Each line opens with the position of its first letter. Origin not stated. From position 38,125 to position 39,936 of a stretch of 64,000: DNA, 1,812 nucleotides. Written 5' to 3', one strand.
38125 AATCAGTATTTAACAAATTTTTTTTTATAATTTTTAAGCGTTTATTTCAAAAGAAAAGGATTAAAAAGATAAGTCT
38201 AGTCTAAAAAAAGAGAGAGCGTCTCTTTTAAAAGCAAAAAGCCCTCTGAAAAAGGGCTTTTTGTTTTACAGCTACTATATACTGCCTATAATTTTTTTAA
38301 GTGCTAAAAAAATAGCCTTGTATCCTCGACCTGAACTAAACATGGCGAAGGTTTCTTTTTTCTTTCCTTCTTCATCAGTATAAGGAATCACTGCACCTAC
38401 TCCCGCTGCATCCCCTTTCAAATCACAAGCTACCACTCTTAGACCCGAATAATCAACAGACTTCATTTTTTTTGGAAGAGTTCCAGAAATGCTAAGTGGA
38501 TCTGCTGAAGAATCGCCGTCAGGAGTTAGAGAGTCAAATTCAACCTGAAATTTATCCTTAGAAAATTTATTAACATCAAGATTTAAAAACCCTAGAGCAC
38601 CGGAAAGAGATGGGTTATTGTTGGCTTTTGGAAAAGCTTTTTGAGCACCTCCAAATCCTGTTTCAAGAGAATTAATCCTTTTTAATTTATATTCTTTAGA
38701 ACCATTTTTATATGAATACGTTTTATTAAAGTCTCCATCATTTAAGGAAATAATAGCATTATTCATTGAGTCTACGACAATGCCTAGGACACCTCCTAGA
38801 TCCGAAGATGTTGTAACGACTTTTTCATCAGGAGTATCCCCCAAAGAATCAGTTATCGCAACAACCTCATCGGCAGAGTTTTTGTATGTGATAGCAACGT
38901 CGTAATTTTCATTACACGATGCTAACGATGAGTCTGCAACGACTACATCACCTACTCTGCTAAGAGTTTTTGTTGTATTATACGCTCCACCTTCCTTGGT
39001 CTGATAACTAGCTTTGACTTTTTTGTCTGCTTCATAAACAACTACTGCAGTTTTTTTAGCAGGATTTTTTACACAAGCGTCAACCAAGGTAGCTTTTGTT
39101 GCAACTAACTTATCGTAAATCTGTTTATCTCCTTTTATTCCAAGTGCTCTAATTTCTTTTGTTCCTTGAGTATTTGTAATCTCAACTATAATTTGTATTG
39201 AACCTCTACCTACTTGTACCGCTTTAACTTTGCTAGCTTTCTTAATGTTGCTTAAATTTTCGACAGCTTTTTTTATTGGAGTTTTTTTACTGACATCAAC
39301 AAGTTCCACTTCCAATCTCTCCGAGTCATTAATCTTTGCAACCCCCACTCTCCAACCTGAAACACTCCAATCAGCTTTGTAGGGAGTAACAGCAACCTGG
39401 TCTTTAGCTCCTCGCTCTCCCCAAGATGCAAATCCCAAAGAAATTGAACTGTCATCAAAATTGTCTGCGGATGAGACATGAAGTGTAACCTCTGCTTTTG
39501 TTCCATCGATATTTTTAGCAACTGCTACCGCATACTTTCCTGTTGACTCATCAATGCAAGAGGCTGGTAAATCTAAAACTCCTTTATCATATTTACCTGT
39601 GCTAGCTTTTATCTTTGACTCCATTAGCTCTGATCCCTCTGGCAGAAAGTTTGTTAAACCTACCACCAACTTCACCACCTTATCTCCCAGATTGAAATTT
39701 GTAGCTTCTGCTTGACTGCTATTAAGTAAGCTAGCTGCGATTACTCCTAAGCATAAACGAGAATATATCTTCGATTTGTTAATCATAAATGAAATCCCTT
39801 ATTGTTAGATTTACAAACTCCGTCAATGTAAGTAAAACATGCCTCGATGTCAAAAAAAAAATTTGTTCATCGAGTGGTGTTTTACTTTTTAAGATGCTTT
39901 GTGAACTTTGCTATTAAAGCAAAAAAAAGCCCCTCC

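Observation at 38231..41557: Tandem pair of ~500-aa exported paralogs with duplicated promoter architecture, inserted among carbohydrate genes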

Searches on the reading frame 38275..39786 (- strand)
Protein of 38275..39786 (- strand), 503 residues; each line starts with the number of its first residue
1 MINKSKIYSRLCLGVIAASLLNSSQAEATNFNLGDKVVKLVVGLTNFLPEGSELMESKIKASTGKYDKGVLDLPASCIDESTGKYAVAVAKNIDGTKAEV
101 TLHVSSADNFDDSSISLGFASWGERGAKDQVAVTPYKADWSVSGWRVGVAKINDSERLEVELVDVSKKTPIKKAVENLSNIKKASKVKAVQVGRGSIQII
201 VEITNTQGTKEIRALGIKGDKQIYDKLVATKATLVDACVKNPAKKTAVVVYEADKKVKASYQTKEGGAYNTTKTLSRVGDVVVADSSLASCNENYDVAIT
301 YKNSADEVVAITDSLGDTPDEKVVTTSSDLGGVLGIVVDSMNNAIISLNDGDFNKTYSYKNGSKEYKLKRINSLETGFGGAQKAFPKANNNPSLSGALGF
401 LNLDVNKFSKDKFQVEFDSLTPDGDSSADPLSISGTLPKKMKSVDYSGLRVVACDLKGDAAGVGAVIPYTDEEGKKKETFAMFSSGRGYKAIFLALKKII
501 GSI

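Call 4: search_protein_families(library=pfam, proteins=[window:38275-39786:-], max_evalue=1)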
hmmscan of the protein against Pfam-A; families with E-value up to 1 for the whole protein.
window:38275-39786:- (503 aa): 0 families

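Call 5: search_protein_families(library=ncbifam, proteins=[window:38275-39786:-], max_evalue=1)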
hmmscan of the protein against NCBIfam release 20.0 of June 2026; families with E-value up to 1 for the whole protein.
window:38275-39786:- (503 aa): 0 families
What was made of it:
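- On BamB: No Pfam or NCBIfam hit (calls 4, 5).
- Closest known: BamB. Different: No PQQ-like repeat or BamB model hit (calls 4, 5).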

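Call 10: find_homologous_proteins(query=window:38275-39786:-)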
Query window:38275-39786:- (503 aa): 1 proteins with E <= 0.001 among 8000 candidates.
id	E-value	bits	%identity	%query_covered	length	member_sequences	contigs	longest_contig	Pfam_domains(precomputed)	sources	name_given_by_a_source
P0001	0.0e+0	1077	100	100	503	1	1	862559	-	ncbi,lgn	-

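Call 12: find_encoding_contigs(protein=P0001, flank=10000, max_places=4)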
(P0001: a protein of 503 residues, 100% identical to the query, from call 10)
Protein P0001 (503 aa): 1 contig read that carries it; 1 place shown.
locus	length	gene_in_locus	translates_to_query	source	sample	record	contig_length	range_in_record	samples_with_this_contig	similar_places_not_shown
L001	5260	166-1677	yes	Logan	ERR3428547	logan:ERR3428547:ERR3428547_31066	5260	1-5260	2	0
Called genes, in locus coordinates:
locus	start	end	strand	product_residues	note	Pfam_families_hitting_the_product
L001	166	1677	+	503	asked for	-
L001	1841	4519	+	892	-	PF03200:Glyco_hydro_63 (faint), PF22422:MGH1-like_GH (weak)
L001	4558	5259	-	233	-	?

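Call 15: find_related_loci(query=A1, collection=genome_contigs, flank=10000)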
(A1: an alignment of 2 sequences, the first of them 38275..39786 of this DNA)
Query A1 (503 aa) in genome_contigs; peptide patterns used: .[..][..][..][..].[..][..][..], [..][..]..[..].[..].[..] (x = any residue, [..] = any of these).
245 stretches matched a pattern, but none encodes a relative of the query by tblastn (E <= 1e-3).
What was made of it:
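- Tried and rejected: find_related_loci in the GTDB genomes with the A+B alignment found nothing (call 15).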

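Call 21: predict_structure(alignment_id=A1)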
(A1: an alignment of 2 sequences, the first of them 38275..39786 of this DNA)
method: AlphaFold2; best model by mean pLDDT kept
length: 503 residues; sequences in the alignment: 2
mean_pLDDT: 47.9   pTM: 0.49
mean pLDDT of the five models: 47.9, 45.4, 45.4, 45.1, 38.6
residues with pLDDT >= 90: 0; 70-90: 71; 50-70: 123; < 50: 309
segments of 3 or more residues with pLDDT < 50: 1-86, 104-113, 241-244, 266-434, 446-463, 485-503
pLDDT, mean of each block of 10 residues (from residue 1): 26 32 32 32 27 25 27 45 49 59 42 55 61 62 66 75 70 59 72 73 84 81 80 68 57 63 47 37 37 41 43 40 43 39 43 42 36 25 23 28 39 42 32 50 49 40 54 65 46 40 31
secondary structure, 60 per line:
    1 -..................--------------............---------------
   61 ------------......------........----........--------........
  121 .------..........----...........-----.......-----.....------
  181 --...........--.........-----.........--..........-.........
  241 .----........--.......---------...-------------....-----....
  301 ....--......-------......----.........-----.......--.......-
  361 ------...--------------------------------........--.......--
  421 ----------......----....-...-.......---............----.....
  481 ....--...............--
elements in order: H2-19 H34-45 E73-78 E85-92 E97-104 E113-121 E131-137 E145-152 E158-164 E170-174 E183-193 E196-204 E210-218 E221-230 E232-241 E246-253 E256-262 E272-274 E288-291 E297-304 E307-312 E320-325 E330-338 E344-350 E353-359 E367-369 E402-409 E412-418 E431-436 E441-444 E450-456 E460-471 E476-484 H487-501

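Call 22: search_protein_representatives(alignment_id=A1)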
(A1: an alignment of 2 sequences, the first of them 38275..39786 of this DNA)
Query: 2 sequences, 510 profile positions. Proteins with E-value up to 0.001 (for the whole library): 4; up to 1e-10: 2; up to 1e-30: 2. The best 4 are listed.
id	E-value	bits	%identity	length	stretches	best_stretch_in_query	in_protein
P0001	2.2e-276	933.6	-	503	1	1-510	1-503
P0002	1.1e-266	901.6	-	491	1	1-508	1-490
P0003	2.0e-06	43.0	-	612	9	326-370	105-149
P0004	1.3e-05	40.3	-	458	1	157-362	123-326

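Call 25: find_encoding_contigs(protein=P0004, flank=10000, max_places=4)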
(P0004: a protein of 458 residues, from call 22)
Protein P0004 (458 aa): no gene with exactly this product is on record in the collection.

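Call 26: list_cluster_members(proteins=[P0001, P0002, P0004])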
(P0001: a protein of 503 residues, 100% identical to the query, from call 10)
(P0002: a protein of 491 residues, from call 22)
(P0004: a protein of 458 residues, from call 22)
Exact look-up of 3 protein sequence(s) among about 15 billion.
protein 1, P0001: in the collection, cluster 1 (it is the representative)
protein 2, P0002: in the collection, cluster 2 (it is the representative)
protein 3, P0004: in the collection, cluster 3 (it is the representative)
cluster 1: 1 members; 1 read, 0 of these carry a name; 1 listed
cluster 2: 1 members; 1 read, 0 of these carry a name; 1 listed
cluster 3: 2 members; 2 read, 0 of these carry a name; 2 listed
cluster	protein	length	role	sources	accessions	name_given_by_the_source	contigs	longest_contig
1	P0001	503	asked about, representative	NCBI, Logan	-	-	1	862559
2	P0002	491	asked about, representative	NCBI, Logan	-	-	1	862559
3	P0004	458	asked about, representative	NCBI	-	-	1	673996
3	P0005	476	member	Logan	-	-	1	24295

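Call 27: find_encoding_contigs(protein=P0005, flank=10000, max_places=4)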
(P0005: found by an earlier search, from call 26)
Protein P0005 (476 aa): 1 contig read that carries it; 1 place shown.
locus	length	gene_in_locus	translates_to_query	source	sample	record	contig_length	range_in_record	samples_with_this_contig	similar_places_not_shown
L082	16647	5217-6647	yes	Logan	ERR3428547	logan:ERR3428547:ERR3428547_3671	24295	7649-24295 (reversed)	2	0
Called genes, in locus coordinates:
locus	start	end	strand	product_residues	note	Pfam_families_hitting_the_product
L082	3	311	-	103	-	?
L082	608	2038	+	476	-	PF00772:DnaB, PF13481:AAA_25, PF03796:DnaB_C, PF06745:ATPase (weak)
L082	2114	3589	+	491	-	-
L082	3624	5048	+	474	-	-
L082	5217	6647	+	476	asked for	-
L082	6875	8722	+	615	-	PF00282:Pyridoxal_deC, PF00266:Aminotran_5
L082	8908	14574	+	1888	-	PF20148:DUF6531, PF05593:RHS_repeat, PF25023:TEN_YD-shell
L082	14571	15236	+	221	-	-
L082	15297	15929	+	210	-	-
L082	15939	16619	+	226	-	-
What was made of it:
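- C1-C3 come from that same sample (call 27). The second array has no carbohydrate context (call 27).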

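Call 32: find_homologous_proteins(query=A3, max_evalue=0.01)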
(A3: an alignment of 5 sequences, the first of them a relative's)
Query A3 (5 sequences) (503 aa, profile of the alignment): 1 proteins with E <= 0.01 among 8000 candidates.
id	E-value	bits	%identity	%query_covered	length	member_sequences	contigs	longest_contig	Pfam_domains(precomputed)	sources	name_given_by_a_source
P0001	7.6e-166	571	100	100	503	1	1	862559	-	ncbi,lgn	-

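Call 35: find_homologous_proteins(query=L082:2114-3586:+, max_evalue=0.01)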
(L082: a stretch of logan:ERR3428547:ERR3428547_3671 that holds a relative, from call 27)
Query L082:2114-3586:+ (491 aa): 1 proteins with E <= 0.01 among 8000 candidates.
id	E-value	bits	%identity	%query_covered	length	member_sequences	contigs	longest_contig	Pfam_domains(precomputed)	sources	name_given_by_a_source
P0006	0.0e+0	1072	100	100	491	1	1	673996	-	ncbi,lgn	-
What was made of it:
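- Tried and rejected: Word-based homolog searches with A, with the five-member alignment and with C1 returned only the query itself (calls 10, 32, 35).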

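Call 39: search_solved_structures(query=A3, max_evalue=10)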
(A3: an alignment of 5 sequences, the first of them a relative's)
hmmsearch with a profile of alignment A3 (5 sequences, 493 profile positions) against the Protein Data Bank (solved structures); distinct sequences matched with E-value up to 10: 4.
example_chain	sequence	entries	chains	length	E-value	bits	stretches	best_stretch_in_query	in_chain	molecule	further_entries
6l8f_B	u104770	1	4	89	0.11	14.3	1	102-180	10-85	Antitoxin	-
6l8e_A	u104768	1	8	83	0.23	13.2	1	102-180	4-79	YefM Antitoxin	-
3a7a_B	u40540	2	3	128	1.2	10.9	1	266-313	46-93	Glycine cleavage system H protein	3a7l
3a8i_E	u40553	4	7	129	1.2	10.9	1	266-313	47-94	Glycine cleavage system H protein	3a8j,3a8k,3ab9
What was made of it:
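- Tried and rejected: The profile search against PDB sequences gave only chance hits with E above 0.1 (call 39).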

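Call 40: search_protein_families(library=pfam, alignment_id=A3, max_evalue=1)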
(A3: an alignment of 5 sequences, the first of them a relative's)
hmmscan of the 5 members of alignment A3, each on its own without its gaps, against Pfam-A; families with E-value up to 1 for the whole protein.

A. member 1, P0001 (503 aa): 0 families

B. families by the number of members that match (of 5 scanned): 8 families
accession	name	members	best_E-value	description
PF10185.14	Mesd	1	0.0033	Chaperone for wingless signalling and trafficking of LDL receptor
PF14430.11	Imm1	1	0.03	Immunity protein Imm1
PF10309.14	NCBP3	1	0.041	Nuclear cap-binding protein subunit 3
PF04616.20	Glyco_hydro_43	1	0.074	Glycosyl hydrolases family 43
PF17258.7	DUF5324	1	0.082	Family of unknown function (DUF5324)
PF21523.3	ParM_N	1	0.13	Plasmid segregation protein ParM, C-terminal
PF02558.23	ApbA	1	0.13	Ketopantoate reductase PanE/ApbA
PF20011.4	fvmJAB_N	1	0.19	JAB N-terminal domain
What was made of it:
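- On PLL/PHL-type propeller lectins: No Pfam hit at E 1 or better (calls 4, 40).
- On Sialidase / BNR (GH33) propellers: No BNR or sialidase family in Pfam (calls 4, 40).
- On Chlamydial MOMP / porin beta-barrels: No Pfam hit (calls 4, 40).
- Closest known: Photorhabdus PLL/PHL seven-bladed beta-propeller lectins. Different: No Pfam match (calls 4, 40).
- Pfam, NCBIfam and PDB give nothing (calls 4, 5, 39, 40). There is no Pfam hit to any lectin or GH family (calls 4, 40). There is no Pfam hit to the chlamydial MOMP (Chlam_OMP) family or to any other (calls 4, 40). There is no PQQ/BamB or TolB family hit in Pfam or NCBIfam (calls 4, 5, 40).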

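Call 41: fold_search(model_id=the predicted structure, library=pdb)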
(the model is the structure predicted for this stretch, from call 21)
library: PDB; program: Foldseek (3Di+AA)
matches with E <= 10: 1304; with E <= 0.001: 198
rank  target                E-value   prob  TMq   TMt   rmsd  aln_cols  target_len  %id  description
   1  1e5t                  4.4e-08  1.00  0.32  0.25  16.7       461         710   11  PROLYL OLIGOPEPTIDASE FROM PORCINE BRAIN, MUTANT (released 2000-10-01)
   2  1h2x                  1.9e-07  1.00  0.34  0.25  16.3       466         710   10  PROLYL OLIGOPEPTIDASE FROM PORCINE BRAIN, Y473F MUTANT (released 2002-11-11)
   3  3eq8                  2.0e-07  1.00  0.33  0.26  16.1       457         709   11  Prolyl oligopeptidase complexed with R-Pro-(decarboxy-Pro)-Type inhibitors (released 2009-08-25)
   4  1o6f                  2.9e-07  1.00  0.33  0.25  16.8       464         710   11  PROLYL OLIGOPEPTIDASE FROM PORCINE BRAIN, D641A MUTANT WITH BOUND PEPTIDE LIGAND SUC-GLY-PRO (released 2002-11-18)
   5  1e8m                  3.3e-07  1.00  0.32  0.25  16.5       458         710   11  PROLYL OLIGOPEPTIDASE FROM PORCINE BRAIN, MUTANT, COMPLEXED WITH INHIBITOR (released 2001-01-16)
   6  3eq7                  4.3e-07  1.00  0.33  0.25  16.4       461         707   11  Prolyl oligopeptidase complexed with R-Pro-(decarboxy-Pro)-Type inhibitors (released 2009-08-25)
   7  2bzd_C                7.9e-07  1.00  0.34  0.30  15.7       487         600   10  Galactose recognition by the carbohydrate-binding module of a bacterial sialidase. (released 2005-08-19)
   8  1wcq_A                9.2e-07  1.00  0.33  0.29  16.2       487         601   10  Mutagenesis of the Nucleophilic Tyrosine in a Bacterial Sialidase to Phenylalanine. (released 2005-10-12)
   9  9q5g_B                1.0e-06  1.00  0.33  0.25  16.4       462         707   11  Human prolyl endopeptidase (PREP) - apo form (released 2026-01-21)
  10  2ber                  1.1e-06  1.00  0.35  0.30  14.9       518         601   10  Y370G Active Site Mutant of the Sialidase from Micromonospora viridifaciens in complex with beta-Neu5Ac (sialic acid). (released 2005-04-04)
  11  5c9o                  1.4e-06  1.00  0.39  0.52  12.2       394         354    9  Crystal structure of recombinant PLL lectin from Photorhabdus luminescens at 1.5 A resolution (released 2016-10-19)
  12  9q5x_A                1.4e-06  1.00  0.34  0.26  16.1       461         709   12  Human prolyl endopeptidase (PREP) - complex with KT-2-74 (released 2026-01-21)
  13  1eut                  1.6e-06  1.00  0.35  0.30  16.6       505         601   11  SIALIDASE, LARGE 68KD FORM, COMPLEXED WITH GALACTOSE (released 1997-01-11)
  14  6gke_A                1.8e-06  1.00  0.32  0.46   8.8       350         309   12  Aleuria aurantia lectin AAL N224Q mutant in complex with Fucalpha1-6GlcNAc (released 2019-06-19)
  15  3o4h_A                1.8e-06  1.00  0.32  0.29  16.2       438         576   10  Structure and Catalysis of Acylaminoacyl Peptidase (released 2010-11-17)
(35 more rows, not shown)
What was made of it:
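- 38275..39786 (-): Gene A: 503-aa exported protein with a signal-peptidase-I-type signal peptide (likely cleavage after AEA at residue 28). Predicted beta-propeller. The AF2 model is all-beta and all Foldseek hits are propellers, at low confidence (pLDDT 48) (calls 21, 41).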

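Call 44: predict_structure(alignment_id=A4)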
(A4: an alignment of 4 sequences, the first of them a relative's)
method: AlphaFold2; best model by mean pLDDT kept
length: 491 residues; sequences in the alignment: 4
mean_pLDDT: 58.5   pTM: 0.61
mean pLDDT of the five models: 58.5, 57.8, 57.6, 53.8, 52.2
residues with pLDDT >= 90: 88; 70-90: 125; 50-70: 69; < 50: 209
segments of 3 or more residues with pLDDT < 50: 1-61, 106-108, 122-125, 351-491
pLDDT, mean of each block of 10 residues (from residue 1): 21 24 28 34 31 31 57 67 72 78 54 83 63 88 91 85 82 84 89 92 93 90 93 90 94 83 85 88 81 85 82 72 67 65 58 32 22 23 26 26 25 25 25 26 29 34 33 31 31 25
secondary structure, 60 per line:
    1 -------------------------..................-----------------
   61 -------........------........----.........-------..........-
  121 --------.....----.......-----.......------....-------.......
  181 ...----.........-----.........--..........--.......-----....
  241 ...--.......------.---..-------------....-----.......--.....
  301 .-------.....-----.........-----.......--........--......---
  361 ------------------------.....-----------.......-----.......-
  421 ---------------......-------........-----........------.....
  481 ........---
elements in order: H26-43 E68-75 E82-89 E94-102 E110-119 E129-133 E138-144 E150-156 E163-166 E174-183 E188-196 E202-210 E213-222 E225-231 E237-243 E246-252 E278-281 E287-293 E296-301 E309-313 E319-327 E333-339 E342-349 E352-357 H385-389 E401-407 E413-419 E436-441 E449-456 E462-469 H476-488
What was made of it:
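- On PLL/PHL-type propeller lectins: The C-terminal 140 residues of the model are unreliable, so the blade count (about seven) is not certain (call 44).
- Fold: AF2 of B gives pTM 0.61, with pLDDT about 55-94 (mostly above 80) for residues 62-350 and runs of four short strands (call 44). AF2 predicts a propeller, mostly at pLDDT 80-94, with strands of 5-10 residues in groups of four (call 44). A C-terminal helix is predicted in A and B (calls 21, 44).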
